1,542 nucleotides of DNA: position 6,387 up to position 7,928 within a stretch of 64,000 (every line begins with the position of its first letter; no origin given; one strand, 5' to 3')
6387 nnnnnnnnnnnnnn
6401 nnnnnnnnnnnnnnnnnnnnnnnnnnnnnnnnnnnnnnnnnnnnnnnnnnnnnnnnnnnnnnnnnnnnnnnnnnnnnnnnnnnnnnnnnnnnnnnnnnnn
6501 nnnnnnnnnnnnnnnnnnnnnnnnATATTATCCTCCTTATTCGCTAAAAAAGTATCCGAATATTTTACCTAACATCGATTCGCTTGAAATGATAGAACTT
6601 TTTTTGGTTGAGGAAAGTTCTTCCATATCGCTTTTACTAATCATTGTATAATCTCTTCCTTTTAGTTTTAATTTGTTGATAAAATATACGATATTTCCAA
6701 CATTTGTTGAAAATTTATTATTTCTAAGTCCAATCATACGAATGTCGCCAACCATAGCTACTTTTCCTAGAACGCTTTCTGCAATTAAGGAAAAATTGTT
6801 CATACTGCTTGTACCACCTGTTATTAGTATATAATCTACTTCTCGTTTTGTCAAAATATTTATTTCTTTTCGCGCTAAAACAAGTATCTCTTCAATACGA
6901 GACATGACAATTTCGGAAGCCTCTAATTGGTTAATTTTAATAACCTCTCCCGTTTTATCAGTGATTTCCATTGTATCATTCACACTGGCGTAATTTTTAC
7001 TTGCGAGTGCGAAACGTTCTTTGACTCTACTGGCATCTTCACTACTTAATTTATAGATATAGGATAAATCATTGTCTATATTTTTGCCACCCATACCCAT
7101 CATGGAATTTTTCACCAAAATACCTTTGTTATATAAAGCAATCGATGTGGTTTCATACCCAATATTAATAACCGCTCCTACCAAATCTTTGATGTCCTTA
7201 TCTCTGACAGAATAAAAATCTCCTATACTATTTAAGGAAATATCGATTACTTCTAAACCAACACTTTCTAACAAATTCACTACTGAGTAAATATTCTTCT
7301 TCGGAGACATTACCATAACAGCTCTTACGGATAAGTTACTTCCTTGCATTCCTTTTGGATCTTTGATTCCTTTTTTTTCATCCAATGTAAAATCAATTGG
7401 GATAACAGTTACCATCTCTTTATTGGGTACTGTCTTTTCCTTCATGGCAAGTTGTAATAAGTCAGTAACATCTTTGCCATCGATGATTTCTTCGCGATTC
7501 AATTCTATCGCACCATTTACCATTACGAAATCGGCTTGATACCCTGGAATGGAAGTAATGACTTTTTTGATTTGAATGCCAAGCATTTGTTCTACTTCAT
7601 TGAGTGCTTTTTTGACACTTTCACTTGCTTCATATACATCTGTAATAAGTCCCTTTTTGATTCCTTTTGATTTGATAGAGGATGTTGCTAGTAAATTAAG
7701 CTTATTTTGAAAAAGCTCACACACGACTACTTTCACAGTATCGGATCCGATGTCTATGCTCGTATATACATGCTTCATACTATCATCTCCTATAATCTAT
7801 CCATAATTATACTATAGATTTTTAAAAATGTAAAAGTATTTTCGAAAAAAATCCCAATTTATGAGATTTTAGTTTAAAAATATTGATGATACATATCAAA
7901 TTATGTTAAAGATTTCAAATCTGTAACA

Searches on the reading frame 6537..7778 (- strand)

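Call 81: search_protein_families(library=pfam, proteins=[window:6537-7778:-], max_evalue=0.001)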
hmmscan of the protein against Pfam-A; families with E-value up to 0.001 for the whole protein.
window:6537-7778:- (413 aa): 3 families
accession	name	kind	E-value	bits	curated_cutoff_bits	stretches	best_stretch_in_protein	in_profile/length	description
PF14450.12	FtsA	-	1.4e-21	77.6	31.8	1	202-361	1-127/127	Cell division protein FtsA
PF02491.25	SHS2_FTSA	-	2.4e-14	53.9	25.4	1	85-156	7-78/79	SHS2 domain inserted in FTSA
PF11104.14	PilM_2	-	7.8e-10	38.6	27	1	8-259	2-240/340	Type IV pilus assembly protein PilM;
